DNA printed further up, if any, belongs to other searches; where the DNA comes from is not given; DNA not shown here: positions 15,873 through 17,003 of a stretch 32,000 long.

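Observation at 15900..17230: AT-rich 1.3-kb islet with an orphan GHKL ATPase + STAS-like (DUF4325-type) overlapping gene pair: candidate undescribed two-gene partner-switch or conflict module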

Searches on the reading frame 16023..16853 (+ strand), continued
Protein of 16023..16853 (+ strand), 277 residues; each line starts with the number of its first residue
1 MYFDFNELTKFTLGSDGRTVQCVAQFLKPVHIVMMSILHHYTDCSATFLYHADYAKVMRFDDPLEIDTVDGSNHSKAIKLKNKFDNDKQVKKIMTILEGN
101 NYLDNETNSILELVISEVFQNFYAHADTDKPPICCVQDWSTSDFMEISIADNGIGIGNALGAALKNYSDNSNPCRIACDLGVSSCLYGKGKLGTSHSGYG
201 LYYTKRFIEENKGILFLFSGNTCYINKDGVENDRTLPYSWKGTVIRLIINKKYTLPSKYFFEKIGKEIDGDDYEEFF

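Call 61: search_protein_families(library=pfam, proteins=[L019:3551-4444:+, L019:4441-4737:+, L020:3794-4795:+, L021:3572-4588:+, L022:3875-4903:+, L014:5944-6804:+, L021:2747-3562:+], max_evalue=0.01)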
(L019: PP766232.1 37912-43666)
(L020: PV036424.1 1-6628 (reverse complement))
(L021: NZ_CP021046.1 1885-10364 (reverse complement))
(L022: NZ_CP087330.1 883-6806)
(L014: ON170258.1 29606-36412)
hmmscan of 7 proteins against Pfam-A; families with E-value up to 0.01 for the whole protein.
L019:3551-4444:+ (298 aa): 2 families
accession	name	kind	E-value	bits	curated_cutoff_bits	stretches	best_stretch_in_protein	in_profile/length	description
PF13581.12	HATPase_c_2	-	2e-05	25.1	27.4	1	130-229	15-101/127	Histidine kinase-like ATPase domain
PF02518.31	HATPase_c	-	8.8e-05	23.3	26.4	1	150-282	9-109/111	Histidine kinase-, DNA gyrase B-, and HSP90-like ATPase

L019:4441-4737:+ (99 aa): 1 family
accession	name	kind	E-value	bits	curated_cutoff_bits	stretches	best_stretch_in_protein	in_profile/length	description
PF14213.11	DUF4325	-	8.9e-11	41.8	23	1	20-80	2-62/64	STAS-like domain of unknown function (DUF4325)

L020:3794-4795:+ (334 aa): 1 family
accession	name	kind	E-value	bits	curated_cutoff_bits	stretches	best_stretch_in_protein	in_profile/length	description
PF02518.31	HATPase_c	-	7.3e-05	23.6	26.4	1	145-291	5-108/111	Histidine kinase-, DNA gyrase B-, and HSP90-like ATPase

L021:3572-4588:+ (339 aa): 2 families
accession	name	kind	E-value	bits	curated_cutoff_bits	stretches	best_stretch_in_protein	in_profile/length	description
PF02518.31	HATPase_c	-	0.00076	20.3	26.4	1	149-257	5-94/111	Histidine kinase-, DNA gyrase B-, and HSP90-like ATPase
PF13581.12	HATPase_c_2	-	0.004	17.6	27.4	1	148-247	30-108/127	Histidine kinase-like ATPase domain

L022:3875-4903:+ (343 aa): 1 family
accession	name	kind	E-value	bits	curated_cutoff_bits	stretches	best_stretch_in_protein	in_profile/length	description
PF02518.31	HATPase_c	-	0.00033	21.5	26.4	1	153-270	4-97/111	Histidine kinase-, DNA gyrase B-, and HSP90-like ATPase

L014:5944-6804:+ (287 aa): 2 families
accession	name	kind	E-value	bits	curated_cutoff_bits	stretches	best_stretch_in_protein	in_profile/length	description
PF13581.12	HATPase_c_2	-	1.7e-08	35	27.4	1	96-219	5-110/127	Histidine kinase-like ATPase domain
PF02518.31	HATPase_c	-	7.6e-07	30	26.4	1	121-227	4-93/111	Histidine kinase-, DNA gyrase B-, and HSP90-like ATPase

L021:2747-3562:+ (272 aa): 1 family
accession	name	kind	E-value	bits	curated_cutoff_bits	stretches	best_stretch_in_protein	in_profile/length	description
PF18870.6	HEPN_RES_NTD1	-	0.0005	20.8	27.4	1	22-82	19-79/131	HEPN/RES N-terminal domain 1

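Call 62: search_protein_families(library=pfam, proteins=[P0062, P0180, P0090, P0111, P0114, P0130, P0145, P0171, P0179, P0196], max_evalue=0.01)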
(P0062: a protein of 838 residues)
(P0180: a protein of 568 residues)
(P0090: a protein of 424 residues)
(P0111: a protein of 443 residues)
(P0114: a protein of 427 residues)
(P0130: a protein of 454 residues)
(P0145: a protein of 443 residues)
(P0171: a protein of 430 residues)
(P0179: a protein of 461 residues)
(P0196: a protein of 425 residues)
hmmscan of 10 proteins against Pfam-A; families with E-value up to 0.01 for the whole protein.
P0062 (838 aa): 3 families
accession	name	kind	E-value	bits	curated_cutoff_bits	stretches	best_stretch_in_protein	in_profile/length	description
PF02518.31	HATPase_c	-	1.7e-10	41.7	26.4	2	509-645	5-94/111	Histidine kinase-, DNA gyrase B-, and HSP90-like ATPase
PF14213.11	DUF4325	-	2.2e-06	27.7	23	1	756-811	2-57/64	STAS-like domain of unknown function (DUF4325)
PF13581.12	HATPase_c_2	-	8.8e-06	26.2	27.4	0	162-259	39-111/127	Histidine kinase-like ATPase domain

P0180 (568 aa): 2 families
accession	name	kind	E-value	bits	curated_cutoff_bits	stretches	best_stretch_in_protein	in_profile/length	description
PF02518.31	HATPase_c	-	7e-05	23.7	26.4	0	422-554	4-107/111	Histidine kinase-, DNA gyrase B-, and HSP90-like ATPase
PF13581.12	HATPase_c_2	-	0.00018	22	27.4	0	114-216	26-111/127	Histidine kinase-like ATPase domain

P0090 (424 aa): 3 families
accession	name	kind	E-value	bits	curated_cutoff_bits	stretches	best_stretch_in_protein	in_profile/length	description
PF02518.31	HATPase_c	-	4.5e-06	27.5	26.4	1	141-258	4-97/111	Histidine kinase-, DNA gyrase B-, and HSP90-like ATPase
PF14213.11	DUF4325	-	3.7e-05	23.8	23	1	346-401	1-56/64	STAS-like domain of unknown function (DUF4325)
PF13581.12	HATPase_c_2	-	0.0003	21.2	27.4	1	128-246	17-110/127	Histidine kinase-like ATPase domain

P0111 (443 aa): 2 families
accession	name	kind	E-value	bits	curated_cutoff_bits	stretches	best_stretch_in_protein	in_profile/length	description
PF13581.12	HATPase_c_2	-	5e-07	30.2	27.4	1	250-369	8-107/127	Histidine kinase-like ATPase domain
PF02518.31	HATPase_c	-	6.9e-05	23.7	26.4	1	274-385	5-98/111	Histidine kinase-, DNA gyrase B-, and HSP90-like ATPase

P0114 (427 aa): 2 families
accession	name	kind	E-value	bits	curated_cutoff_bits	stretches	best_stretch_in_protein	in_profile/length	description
PF13581.12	HATPase_c_2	-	4.7e-09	36.8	27.4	1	234-353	10-111/127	Histidine kinase-like ATPase domain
PF02518.31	HATPase_c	-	5.8e-06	27.1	26.4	1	254-365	4-94/111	Histidine kinase-, DNA gyrase B-, and HSP90-like ATPase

P0130 (454 aa): 3 families
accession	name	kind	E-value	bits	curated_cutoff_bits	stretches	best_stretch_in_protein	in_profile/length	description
PF02518.31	HATPase_c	-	1.7e-08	35.3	26.4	1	279-402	2-107/111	Histidine kinase-, DNA gyrase B-, and HSP90-like ATPase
PF13581.12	HATPase_c_2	-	6.3e-06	26.6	27.4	1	256-379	6-109/127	Histidine kinase-like ATPase domain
PF13466.11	STAS_2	-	0.00062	20.3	29.2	1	167-228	16-79/80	STAS domain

P0145 (443 aa): 3 families
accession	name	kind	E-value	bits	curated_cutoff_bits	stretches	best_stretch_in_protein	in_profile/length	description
PF02518.31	HATPase_c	-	8.9e-06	26.6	26.4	1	176-284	7-97/111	Histidine kinase-, DNA gyrase B-, and HSP90-like ATPase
PF14213.11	DUF4325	-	0.0025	17.9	23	0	380-420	18-58/64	STAS-like domain of unknown function (DUF4325)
PF13581.12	HATPase_c_2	-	0.0086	16.5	27.4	0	161-268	19-106/127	Histidine kinase-like ATPase domain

P0171 (430 aa): 3 families
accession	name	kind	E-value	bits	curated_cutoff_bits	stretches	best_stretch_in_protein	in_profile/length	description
PF14213.11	DUF4325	-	2.3e-07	30.8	23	1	365-406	21-62/64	STAS-like domain of unknown function (DUF4325)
PF13581.12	HATPase_c_2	-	0.0016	18.9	27.4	1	135-205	9-79/127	Histidine kinase-like ATPase domain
PF02518.31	HATPase_c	-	0.0018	19.2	26.4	1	163-271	9-101/111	Histidine kinase-, DNA gyrase B-, and HSP90-like ATPase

P0179 (461 aa): 2 families
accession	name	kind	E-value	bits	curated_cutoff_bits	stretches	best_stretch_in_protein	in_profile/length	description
PF13466.11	STAS_2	-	9.4e-05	23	29.2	1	173-235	10-78/80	STAS domain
PF02518.31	HATPase_c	-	0.00046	21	26.4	1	291-397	4-93/111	Histidine kinase-, DNA gyrase B-, and HSP90-like ATPase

P0196 (425 aa): 2 families
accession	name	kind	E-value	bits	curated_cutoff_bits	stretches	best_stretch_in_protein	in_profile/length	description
PF13581.12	HATPase_c_2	-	2.7e-09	37.6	27.4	1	234-353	10-111/127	Histidine kinase-like ATPase domain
PF02518.31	HATPase_c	-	6.8e-08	33.4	26.4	1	256-368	6-103/111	Histidine kinase-, DNA gyrase B-, and HSP90-like ATPase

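Call 71: find_related_loci(query=L019:3551-4444:+, collection=viral_contigs, flank=6000)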
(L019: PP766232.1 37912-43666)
Query L019:3551-4444:+ (298 aa) in viral_contigs; peptide patterns used: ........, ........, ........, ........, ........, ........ (x = any residue, [..] = any of these).
20 stretches matched a pattern; 15 encode a relative of the query (tblastn E <= 1e-3); 14 distinct loci.
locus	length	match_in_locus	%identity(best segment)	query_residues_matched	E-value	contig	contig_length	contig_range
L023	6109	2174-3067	100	1-298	0e+0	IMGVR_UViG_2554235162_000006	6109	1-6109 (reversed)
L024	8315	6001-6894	100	1-298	0e+0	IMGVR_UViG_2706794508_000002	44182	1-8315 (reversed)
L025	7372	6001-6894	100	1-298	0e+0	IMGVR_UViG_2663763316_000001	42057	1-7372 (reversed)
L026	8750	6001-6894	100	1-298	0e+0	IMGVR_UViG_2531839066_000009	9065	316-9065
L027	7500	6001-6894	100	1-298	0e+0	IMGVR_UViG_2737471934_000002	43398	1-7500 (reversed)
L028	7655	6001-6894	100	1-298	0e+0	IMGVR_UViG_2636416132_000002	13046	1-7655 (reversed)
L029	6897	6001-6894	100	1-298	0e+0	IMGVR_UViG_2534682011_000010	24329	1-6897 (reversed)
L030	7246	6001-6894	100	1-298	0e+0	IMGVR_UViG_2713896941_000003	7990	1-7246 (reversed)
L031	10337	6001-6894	100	1-298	0e+0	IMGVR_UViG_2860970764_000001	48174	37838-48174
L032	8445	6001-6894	100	1-298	0e+0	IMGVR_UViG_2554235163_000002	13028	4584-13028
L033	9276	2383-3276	99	1-298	0e+0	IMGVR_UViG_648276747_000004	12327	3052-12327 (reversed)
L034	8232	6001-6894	100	1-298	0e+0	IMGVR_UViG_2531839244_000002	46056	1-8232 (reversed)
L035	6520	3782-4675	87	1-298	4e-171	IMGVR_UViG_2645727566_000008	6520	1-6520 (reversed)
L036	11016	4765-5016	100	215-298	6e-50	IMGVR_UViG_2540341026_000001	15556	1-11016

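Call 93: find_homologous_proteins(query=A3, max_evalue=1e-10)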
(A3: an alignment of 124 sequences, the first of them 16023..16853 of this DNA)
Query A3 (124 sequences) (277 aa, profile of the alignment): 37 proteins with E <= 1e-10 among 8000 candidates.
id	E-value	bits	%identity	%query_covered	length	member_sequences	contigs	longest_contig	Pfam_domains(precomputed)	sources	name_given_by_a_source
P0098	3.7e-75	271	29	74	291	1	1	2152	PF13581.13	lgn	-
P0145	2.4e-73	265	24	72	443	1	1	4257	PF02518.32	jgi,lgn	-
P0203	2.0e-67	246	25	82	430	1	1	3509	PF14213.12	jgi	jgi:anti-sigma regulatory factor (Ser/Thr protein kinase)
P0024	6.8e-61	224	50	100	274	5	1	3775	PF13581.13,PF02518.32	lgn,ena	-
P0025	1.3e-60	224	51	100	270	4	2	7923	PF13581.13,PF02518.32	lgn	-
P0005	4.0e-60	222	57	100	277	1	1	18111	PF13581.13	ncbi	-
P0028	2.0e-59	220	51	98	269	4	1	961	PF02518.32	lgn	-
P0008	6.1e-59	218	56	100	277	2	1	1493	PF13581.13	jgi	jgi:anti-sigma regulatory factor (Ser/Thr protein kinase)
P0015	4.7e-58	215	54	100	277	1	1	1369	PF13581.13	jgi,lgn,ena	-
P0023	8.0e-58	214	53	100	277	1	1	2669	-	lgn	-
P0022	8.0e-58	214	54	100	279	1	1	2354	PF13581.13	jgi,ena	-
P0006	8.7e-58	214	58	100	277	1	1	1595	-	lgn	-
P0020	3.1e-57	212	54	100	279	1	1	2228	-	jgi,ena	-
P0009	9.7e-57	211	57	100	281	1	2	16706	-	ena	-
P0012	1.7e-56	210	55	100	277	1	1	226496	-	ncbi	-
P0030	5.3e-55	205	49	99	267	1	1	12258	-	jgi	jgi:anti-sigma regulatory factor (Ser/Thr protein kinase)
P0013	1.1e-52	197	56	100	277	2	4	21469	PF13581.13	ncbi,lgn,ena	ncbi:MAG: ATP-binding protein [Sulfurimonas sp.]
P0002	1.3e-52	197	72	94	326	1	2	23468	PF14213.12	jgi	jgi:hypothetical protein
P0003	6.5e-51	192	73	89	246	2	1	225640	-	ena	-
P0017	3.2e-33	133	70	75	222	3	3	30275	-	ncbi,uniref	ncbi:hypothetical protein [Candidatus Electrothrix sp.]|uniref:hypothetical protein n=1 Tax=Candidat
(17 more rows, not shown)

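Call 94: find_encoding_contigs(protein=P0035, flank=7000, max_places=2)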
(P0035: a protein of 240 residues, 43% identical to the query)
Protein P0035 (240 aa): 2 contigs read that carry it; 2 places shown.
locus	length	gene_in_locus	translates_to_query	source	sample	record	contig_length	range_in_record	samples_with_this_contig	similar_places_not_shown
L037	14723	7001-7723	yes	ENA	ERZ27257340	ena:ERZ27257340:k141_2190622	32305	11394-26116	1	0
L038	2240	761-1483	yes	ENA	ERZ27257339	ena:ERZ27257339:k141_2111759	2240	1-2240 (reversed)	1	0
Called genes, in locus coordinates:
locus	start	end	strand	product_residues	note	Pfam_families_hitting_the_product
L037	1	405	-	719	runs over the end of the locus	PF00403:HMA, PF08282:Hydrolase_3 (faint), PF00122:E1-E2_ATPase, PF00702:Hydrolase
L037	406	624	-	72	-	-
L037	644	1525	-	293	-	PF01988:VIT1 (weak)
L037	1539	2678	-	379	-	PF00465:Fe-ADH, PF13685:Fe-ADH_2, PF25137:ADH_Fe_C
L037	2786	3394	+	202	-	PF03458:Gly_transporter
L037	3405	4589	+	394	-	PF00202:Aminotran_3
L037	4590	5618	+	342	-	PF02636:Methyltransf_28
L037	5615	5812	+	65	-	PF02597:ThiS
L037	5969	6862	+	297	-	PF04383:KilA-N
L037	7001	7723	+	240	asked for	PF13581:HATPase_c_2 (weak)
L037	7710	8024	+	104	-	PF14213:DUF4325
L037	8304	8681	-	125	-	PF01648:ACPS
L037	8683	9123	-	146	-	PF02661:Fic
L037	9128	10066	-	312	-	-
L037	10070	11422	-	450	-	PF18073:Zn_ribbon_LapB, PF13481:AAA_25, PF03796:DnaB_C (weak), PF06745:ATPase, PF13479:AAA_24 (weak), PF06745:ATPase (weak), PF13541:ChlI, PF05362:Lon_C, +1 more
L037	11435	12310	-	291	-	PF13604:AAA_30 (weak), PF00448:SRP54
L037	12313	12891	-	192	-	PF08534:Redoxin, PF00578:AhpC-TSA, PF00085:Thioredoxin (weak), PF13098:Thioredoxin_2, PF13905:Thioredoxin_8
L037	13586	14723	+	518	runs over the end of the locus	PF12072:RNase_Y_N, PF08668:HDOD (weak), PF01966:HD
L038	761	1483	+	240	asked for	PF13581:HATPase_c_2 (weak)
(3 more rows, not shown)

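Call 95: find_encoding_contigs(protein=P0030, flank=7000, max_places=2)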
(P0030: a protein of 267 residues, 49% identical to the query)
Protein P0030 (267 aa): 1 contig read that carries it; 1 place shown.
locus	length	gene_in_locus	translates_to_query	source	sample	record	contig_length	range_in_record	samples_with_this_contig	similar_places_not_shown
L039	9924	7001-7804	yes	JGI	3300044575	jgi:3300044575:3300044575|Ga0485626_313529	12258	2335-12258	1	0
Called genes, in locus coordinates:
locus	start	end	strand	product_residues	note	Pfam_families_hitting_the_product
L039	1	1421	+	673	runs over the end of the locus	PF00009:GTP_EFTU (weak), PF00350:Dynamin_N, PF01926:MMR_HSR1 (faint)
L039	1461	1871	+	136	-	-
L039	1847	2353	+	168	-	PF03773:ArsP_1 (faint)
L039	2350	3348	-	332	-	PF01594:AI-2E_transport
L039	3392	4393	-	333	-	PF05496:RuvB_N, PF00004:AAA, PF07728:AAA_5, PF17864:AAA_lid_4, PF05491:WHD_RuvB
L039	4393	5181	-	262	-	PF02548:Pantoate_transf, PF13714:PEP_mutase (weak)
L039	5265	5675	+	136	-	PF01627:Hpt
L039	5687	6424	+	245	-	PF00290:Trp_syntA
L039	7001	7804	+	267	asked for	-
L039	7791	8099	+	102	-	PF14213:DUF4325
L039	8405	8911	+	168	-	-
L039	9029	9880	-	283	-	PF02518:HATPase_c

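Call 96: find_encoding_contigs(protein=P0005, flank=7000, max_places=2)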
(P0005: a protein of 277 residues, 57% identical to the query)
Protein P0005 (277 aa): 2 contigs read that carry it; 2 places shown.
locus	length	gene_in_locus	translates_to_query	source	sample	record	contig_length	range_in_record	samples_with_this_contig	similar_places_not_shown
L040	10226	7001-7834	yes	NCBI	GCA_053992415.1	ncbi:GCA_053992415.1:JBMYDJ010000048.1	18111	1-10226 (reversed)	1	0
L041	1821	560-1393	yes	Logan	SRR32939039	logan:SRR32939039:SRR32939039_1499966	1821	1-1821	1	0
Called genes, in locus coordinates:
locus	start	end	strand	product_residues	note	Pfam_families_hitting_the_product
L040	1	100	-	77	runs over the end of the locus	-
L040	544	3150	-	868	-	PF01656:CbiA (faint), PF13614:AAA_31 (weak)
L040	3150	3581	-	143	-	-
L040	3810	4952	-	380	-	PF01051:Rep3_N, PF21205:Rep3_C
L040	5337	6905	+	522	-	PF03050:DDE_Tnp_IS66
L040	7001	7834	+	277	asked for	PF13581:HATPase_c_2 (weak)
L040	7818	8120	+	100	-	PF14213:DUF4325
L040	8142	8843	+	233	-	-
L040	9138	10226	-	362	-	?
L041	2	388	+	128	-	?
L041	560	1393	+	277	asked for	PF13581:HATPase_c_2 (weak)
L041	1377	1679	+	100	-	PF14213:DUF4325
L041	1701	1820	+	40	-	?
